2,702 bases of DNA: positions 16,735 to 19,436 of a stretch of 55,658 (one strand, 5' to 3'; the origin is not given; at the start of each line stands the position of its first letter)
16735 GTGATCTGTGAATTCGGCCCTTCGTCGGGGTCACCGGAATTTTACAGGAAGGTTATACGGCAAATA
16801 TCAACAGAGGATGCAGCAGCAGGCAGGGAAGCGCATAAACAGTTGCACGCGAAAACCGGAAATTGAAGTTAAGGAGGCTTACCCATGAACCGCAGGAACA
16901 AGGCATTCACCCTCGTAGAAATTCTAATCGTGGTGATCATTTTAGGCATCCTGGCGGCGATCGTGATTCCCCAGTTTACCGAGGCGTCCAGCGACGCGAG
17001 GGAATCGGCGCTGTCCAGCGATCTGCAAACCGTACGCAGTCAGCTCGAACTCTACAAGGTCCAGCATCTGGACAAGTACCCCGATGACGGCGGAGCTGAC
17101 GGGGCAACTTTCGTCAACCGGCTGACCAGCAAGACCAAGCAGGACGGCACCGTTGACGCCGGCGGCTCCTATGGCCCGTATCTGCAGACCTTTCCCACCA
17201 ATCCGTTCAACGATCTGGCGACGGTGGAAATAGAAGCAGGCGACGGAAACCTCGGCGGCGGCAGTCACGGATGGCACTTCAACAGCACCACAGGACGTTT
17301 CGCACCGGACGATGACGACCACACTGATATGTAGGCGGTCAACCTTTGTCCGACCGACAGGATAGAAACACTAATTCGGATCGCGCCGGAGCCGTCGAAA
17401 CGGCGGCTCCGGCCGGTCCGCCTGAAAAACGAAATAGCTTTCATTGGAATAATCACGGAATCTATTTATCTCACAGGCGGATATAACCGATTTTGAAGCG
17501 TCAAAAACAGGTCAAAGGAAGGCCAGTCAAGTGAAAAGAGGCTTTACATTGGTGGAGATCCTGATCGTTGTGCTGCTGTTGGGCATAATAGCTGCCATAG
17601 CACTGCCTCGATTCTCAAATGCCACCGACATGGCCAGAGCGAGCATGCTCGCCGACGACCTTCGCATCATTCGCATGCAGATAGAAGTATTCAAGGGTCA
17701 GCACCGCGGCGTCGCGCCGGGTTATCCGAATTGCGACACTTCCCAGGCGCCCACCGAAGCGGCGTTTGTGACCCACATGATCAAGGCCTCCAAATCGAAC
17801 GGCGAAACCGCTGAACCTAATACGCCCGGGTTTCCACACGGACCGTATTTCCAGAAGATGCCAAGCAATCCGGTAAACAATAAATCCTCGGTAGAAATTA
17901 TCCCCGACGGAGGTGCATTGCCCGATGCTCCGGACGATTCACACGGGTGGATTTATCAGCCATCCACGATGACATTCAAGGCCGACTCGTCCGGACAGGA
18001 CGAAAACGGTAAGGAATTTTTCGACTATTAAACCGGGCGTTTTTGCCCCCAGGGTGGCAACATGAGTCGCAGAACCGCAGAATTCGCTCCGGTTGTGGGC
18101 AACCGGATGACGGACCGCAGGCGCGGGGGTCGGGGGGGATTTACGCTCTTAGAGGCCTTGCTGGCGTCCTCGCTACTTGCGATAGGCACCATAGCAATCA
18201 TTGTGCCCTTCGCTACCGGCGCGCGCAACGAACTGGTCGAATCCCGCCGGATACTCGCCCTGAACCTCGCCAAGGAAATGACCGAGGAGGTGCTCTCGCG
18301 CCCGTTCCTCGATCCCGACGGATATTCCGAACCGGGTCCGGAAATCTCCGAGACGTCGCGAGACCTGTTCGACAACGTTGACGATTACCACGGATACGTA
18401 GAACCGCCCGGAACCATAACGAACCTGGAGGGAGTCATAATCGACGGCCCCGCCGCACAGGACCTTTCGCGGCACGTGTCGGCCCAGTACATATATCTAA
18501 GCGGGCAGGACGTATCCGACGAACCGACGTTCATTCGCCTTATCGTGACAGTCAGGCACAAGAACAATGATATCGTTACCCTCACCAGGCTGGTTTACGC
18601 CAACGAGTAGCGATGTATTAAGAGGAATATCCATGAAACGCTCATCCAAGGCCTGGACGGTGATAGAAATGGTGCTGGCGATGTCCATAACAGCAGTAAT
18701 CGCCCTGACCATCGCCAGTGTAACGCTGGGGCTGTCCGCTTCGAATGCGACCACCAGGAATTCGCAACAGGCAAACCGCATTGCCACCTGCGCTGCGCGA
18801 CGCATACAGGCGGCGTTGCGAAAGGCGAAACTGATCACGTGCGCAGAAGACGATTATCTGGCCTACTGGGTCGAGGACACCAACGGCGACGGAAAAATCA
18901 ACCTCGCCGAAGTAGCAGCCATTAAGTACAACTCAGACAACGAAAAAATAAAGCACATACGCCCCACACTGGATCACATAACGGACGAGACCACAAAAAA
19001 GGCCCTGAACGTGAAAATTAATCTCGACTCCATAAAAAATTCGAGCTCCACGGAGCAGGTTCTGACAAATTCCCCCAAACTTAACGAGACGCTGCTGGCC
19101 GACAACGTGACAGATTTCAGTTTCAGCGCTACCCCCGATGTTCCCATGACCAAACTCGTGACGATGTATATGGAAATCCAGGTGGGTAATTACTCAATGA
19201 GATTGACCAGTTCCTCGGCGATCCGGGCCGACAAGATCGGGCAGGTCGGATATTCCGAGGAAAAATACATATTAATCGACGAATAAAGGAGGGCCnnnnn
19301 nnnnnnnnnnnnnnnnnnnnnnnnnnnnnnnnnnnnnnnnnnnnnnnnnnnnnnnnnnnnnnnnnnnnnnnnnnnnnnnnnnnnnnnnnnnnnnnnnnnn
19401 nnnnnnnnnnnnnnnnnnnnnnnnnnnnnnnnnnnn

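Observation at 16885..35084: An 18 kb hybrid type IV filament locus combines T2SS-style pseudopilins with a PilMNO/MSHA-style core, interrupted by a signalling cassette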

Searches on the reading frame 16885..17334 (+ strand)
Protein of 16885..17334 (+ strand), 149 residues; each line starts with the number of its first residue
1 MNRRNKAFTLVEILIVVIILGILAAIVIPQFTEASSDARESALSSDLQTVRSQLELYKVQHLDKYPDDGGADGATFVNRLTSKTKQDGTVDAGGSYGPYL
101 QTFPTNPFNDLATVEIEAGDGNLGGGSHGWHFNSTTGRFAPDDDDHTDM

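Call 3: search_protein_families(library=pfam, proteins=[window:16885-17334:+], max_evalue=0.01)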
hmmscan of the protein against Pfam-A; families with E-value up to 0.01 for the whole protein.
window:16885-17334:+ (149 aa): 1 family
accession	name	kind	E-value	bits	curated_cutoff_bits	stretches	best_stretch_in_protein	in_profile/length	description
PF07963.17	N_methyl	-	3.2e-08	33.2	21.2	1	2-27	1-26/27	Prokaryotic N-terminal methylation motif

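Call 5: search_protein_families(library=ncbifam, proteins=[window:16885-17334:+], max_evalue=0.01)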
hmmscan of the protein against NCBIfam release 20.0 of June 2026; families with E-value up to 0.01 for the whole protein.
window:16885-17334:+ (149 aa): 9 families
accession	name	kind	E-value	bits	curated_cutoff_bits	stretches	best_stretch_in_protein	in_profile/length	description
TIGR01710.1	typeII_sec_gspG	equivalog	1.1e-14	54.6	88.85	1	6-110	1-97/134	type II secretion system major pseudopilin GspG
NF040999.1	pilin_ComGC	equivalog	1.8e-11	44.1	75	1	6-66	2-61/84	competence type IV pilus major pilin ComGC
NF041775.1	typeIV_PilA_Myxo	equivalog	1.2e-09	38.5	400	1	2-49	7-54/214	type IV pilin protein PilA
NF007862.0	PRK10574.1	equivalog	1.9e-06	28.1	138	1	4-72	3-71/145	prepilin peptidase-dependent pilin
NF041013.1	T4P_ComGE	equivalog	2.5e-06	27.5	49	1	4-58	2-57/83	competence type IV pilus minor pilin ComGE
TIGR02532.1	IV_pilin_GFxxxE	domain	2.7e-06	27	16.3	1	6-28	2-24/24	prepilin-type N-terminal cleavage/methylation domain-containing protein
TIGR01708.2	typeII_sec_gspH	equivalog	1.1e-05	25.5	80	1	7-55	3-48/169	type II secretion system minor pseudopilin GspH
NF040982.1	ComGD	equivalog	0.0021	18.5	70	1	5-40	1-36/139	competence type IV pilus minor pilin ComGD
TIGR02596.1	TIGR02596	subfamily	0.0031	17.6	70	1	8-36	1-29/196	Verru_Chthon cassette protein D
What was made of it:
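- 16885..17334 (+): g1, major pilin candidate A (149 aa, KA|FTLVE, no cysteine). TIGR01710 GspG 54.6 (cutoff 88.85) (calls 3, 5).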

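Call 43: search_solved_structures(query=A4, max_evalue=0.01)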
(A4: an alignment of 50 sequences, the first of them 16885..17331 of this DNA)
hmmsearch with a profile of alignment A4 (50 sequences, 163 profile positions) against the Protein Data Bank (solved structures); distinct sequences matched with E-value up to 0.01: 21.
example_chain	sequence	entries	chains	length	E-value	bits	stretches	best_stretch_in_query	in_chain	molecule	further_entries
9egp_A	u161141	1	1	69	2.3e-17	66.9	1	2-61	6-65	Geopilin domain 1 protein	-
7tgg_A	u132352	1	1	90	9.5e-16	61.6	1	2-54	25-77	Geopilin domain 1 protein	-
2m7g_A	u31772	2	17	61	9.8e-14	55.1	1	7-54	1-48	Geopilin domain 1 protein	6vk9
5wda_A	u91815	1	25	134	2.7e-11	47.1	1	7-70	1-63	General secretion pathway protein G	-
8pfb_G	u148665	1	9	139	3.3e-11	46.9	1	7-99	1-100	Type IV pilin PilE1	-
9lab_B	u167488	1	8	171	4.6e-11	46.4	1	1-43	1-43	MSHA major pilin subunit MshA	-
8tj2_C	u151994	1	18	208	6.4e-09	39.4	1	7-51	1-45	Type IV major pilin protein PilA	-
8tob_GA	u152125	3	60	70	1.5e-08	38.2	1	8-53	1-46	Fimbrial protein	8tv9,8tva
6xxe_A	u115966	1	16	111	2.1e-08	37.8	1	7-64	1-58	Uncharacterized protein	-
8qqj_J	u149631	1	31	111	2.9e-08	37.3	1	7-63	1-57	Type IV narrow pilus major component PilA5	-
8tum_e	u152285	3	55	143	6.1e-08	36.2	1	7-42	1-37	Type IV major pilin protein PilA | Pilin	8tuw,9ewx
1oqw_A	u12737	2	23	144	8.5e-08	35.8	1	7-44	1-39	Fimbrial protein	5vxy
9laa_A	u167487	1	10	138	1.1e-07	35.3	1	2-35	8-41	Type IV pilin protein PilA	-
5kua_A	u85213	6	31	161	1.4e-07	35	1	7-92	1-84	pilin | Neisseria meningitidis PilE variant SB-GATDH | Neisseria meningitidis PilE, SB-DATDH variant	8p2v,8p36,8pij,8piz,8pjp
6xxd_A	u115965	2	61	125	1.6e-07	34.9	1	7-65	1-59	PilA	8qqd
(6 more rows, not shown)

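Call 61: search_protein_families(library=pfam, alignment_id=A4, max_evalue=0.01)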
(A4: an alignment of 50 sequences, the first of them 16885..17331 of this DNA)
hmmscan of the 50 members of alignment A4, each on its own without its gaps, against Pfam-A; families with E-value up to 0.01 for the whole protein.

A. member 1, window:16885-17331:+ (149 aa): 1 family
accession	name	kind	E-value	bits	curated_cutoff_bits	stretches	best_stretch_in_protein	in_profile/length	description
PF07963.17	N_methyl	-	3.2e-08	33.2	21.2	1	2-27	1-26/27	Prokaryotic N-terminal methylation motif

B. families by the number of members that match (of 50 scanned): 4 families
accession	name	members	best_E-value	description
PF07963.17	N_methyl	50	9.8e-10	Prokaryotic N-terminal methylation motif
PF08334.16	T2SSG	8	0.00021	Type II secretion system (T2SS), protein G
PF06295.17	ZapG-like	1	0.002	Z-ring associated protein G-like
PF23884.1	DUF7237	1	0.0099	Family of unknown function (DUF7237)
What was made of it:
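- On T2SS (type II secretion system): T2SSG in 8 of 50 family members (call 61).
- T2SSG matches 8 of 50 family members (call 61).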

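Call 84: predict_structure(protein=window:16885-17331:+)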
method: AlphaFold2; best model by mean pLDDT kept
length: 149 residues; sequences in the alignment: 1
mean_pLDDT: 50.0   pTM: 0.21
mean pLDDT of the five models: 50.0, 48.1, 47.7, 45.8, 42.0
residues with pLDDT >= 90: 1; 70-90: 20; 50-70: 39; < 50: 89
segments of 3 or more residues with pLDDT < 50: 1-3, 62-129, 131-138, 145-149
pLDDT, mean of each block of 10 residues (from residue 1): 57 87 67 52 68 62 45 36 34 37 35 34 38 47 49
secondary structure, 60 per line:
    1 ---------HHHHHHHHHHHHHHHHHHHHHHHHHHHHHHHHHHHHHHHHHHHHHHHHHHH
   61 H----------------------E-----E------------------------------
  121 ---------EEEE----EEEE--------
elements in order: H10-61 E130-133 E138-141
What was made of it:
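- Tried and rejected: AlphaFold of the major pilin g1 without an alignment. pLDDT was 50, which is unusable, so no fold-level GspG versus T4a-pilin call could be made (call 84).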

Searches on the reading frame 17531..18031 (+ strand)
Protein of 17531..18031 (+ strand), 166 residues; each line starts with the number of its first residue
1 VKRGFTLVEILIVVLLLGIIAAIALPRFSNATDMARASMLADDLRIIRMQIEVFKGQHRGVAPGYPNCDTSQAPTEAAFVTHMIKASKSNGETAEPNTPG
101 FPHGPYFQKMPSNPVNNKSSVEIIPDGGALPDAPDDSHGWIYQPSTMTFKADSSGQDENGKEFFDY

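Call 3: search_protein_families(library=pfam, proteins=[window:17531-18031:+], max_evalue=0.01)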
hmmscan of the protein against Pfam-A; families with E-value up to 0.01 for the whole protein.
window:17531-18031:+ (166 aa): 1 family
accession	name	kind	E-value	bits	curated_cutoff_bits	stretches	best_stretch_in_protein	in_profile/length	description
PF07963.17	N_methyl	-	2e-06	27.5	21.2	1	2-25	4-27/27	Prokaryotic N-terminal methylation motif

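Call 5: search_protein_families(library=ncbifam, proteins=[window:17531-18031:+], max_evalue=0.01)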
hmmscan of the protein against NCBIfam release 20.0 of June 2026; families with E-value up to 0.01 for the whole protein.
window:17531-18031:+ (166 aa): 8 families
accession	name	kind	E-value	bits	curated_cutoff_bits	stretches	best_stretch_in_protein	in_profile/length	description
TIGR01710.1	typeII_sec_gspG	equivalog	4.8e-10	39.6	88.85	1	3-117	1-97/134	type II secretion system major pseudopilin GspG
TIGR02532.1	IV_pilin_GFxxxE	domain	1.7e-07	30.7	16.3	1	2-25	1-24/24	prepilin-type N-terminal cleavage/methylation domain-containing protein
TIGR01708.2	typeII_sec_gspH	equivalog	7.2e-07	29.4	80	1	3-60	2-62/169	type II secretion system minor pseudopilin GspH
NF041775.1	typeIV_PilA_Myxo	equivalog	1.1e-06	28.8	400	1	2-36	10-44/214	type IV pilin protein PilA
NF040999.1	pilin_ComGC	equivalog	8.2e-06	25.9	75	1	3-58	2-57/84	competence type IV pilus major pilin ComGC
NF007862.0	PRK10574.1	equivalog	1.4e-05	25.3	138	1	2-83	4-81/145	prepilin peptidase-dependent pilin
NF041013.1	T4P_ComGE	equivalog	0.00055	20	49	1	3-51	4-53/83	competence type IV pilus minor pilin ComGE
NF040982.1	ComGD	equivalog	0.0083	16.5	70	0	2-30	1-28/139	competence type IV pilus minor pilin ComGD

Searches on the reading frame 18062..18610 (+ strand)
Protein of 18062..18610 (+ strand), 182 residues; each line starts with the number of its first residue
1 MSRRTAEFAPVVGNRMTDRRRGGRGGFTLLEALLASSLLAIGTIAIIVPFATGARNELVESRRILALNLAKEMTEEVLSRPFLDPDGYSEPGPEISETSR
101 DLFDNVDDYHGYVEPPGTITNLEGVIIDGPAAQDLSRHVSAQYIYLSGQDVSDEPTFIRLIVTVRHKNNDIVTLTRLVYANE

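Call 3: search_protein_families(library=pfam, proteins=[window:18062-18610:+], max_evalue=0.01)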
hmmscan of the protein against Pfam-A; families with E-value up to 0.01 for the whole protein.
window:18062-18610:+ (182 aa): 1 family
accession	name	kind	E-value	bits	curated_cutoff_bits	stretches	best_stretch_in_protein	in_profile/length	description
PF07963.17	N_methyl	-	0.0012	18.7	21.2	1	24-46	4-26/27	Prokaryotic N-terminal methylation motif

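Call 5: search_protein_families(library=ncbifam, proteins=[window:18062-18610:+], max_evalue=0.01)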
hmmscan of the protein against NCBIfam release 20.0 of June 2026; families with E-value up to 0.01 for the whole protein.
window:18062-18610:+ (182 aa): 3 families
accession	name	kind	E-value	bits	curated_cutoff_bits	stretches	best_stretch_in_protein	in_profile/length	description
TIGR02523.1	type_IV_pilV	equivalog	0.00032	21.2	52.2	1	26-82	3-59/139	type IV pilus modification protein PilV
TIGR01707.1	gspI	equivalog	0.0039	17.7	44.35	0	26-72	1-47/101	type II secretion system minor pseudopilin GspI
NF041013.1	T4P_ComGE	equivalog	0.0053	16.8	49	1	26-75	5-54/83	competence type IV pilus minor pilin ComGE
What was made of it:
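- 18062..18610 (+): g3, minor pilin of I/PilV type (likely start 18107). PilV TIGR02523 21.2 and GspI 17.7, both below cutoff (call 5).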

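Call 64: search_protein_families(library=pfam, alignment_id=A6, max_evalue=0.01)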
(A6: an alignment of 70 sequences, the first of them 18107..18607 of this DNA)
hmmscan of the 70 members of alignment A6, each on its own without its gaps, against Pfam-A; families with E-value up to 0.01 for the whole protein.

A. member 1, window:18107-18607:+ (167 aa): 1 family
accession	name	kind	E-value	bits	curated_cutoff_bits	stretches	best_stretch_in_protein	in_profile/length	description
PF07963.17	N_methyl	-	0.0011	18.9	21.2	1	9-31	4-26/27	Prokaryotic N-terminal methylation motif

B. families by the number of members that match (of 70 scanned): 6 families
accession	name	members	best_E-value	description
PF07963.17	N_methyl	53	9.7e-08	Prokaryotic N-terminal methylation motif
PF12019.13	GspH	21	1.6e-09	Type II transport protein GspH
PF13833.12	EF-hand_8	2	0.0065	EF-hand domain pair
PF00036.39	EF-hand_1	1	0.002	EF hand domain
PF13202.12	EF-hand_5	1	0.0069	EF hand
PF17517.7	IgGFc_binding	1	0.007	IgGFc binding protein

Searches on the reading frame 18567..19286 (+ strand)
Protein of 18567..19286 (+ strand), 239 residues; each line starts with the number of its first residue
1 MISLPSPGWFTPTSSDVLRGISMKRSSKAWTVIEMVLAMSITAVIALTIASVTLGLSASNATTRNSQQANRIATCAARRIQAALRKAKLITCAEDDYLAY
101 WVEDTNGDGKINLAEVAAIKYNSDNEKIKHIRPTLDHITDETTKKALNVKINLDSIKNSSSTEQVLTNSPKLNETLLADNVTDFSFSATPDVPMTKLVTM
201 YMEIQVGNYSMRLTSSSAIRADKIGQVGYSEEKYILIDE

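Call 3: search_protein_families(library=pfam, proteins=[window:18567-19286:+], max_evalue=0.01)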
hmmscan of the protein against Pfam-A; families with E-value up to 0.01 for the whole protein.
window:18567-19286:+ (239 aa): 0 families

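Call 5: search_protein_families(library=ncbifam, proteins=[window:18567-19286:+], max_evalue=0.01)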
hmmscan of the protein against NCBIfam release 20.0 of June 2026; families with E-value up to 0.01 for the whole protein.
window:18567-19286:+ (239 aa): 3 families
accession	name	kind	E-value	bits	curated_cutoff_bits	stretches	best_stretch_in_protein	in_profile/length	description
NF041013.1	T4P_ComGE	equivalog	0.00011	22.3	49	1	27-86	3-63/83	competence type IV pilus minor pilin ComGE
TIGR02599.1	TIGR02599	subfamily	0.0015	17.9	256.5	1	29-122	1-86/361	Verru_Chthon cassette protein C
NF007848.0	PRK10557.1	equivalog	0.002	17.4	120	1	22-87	5-70/192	prepilin peptidase-dependent protein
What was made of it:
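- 18567..19286 (+): g4, minor pilin of J/PilW type (likely start 18633, KA|WTVIE). Only weak hits (call 5).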
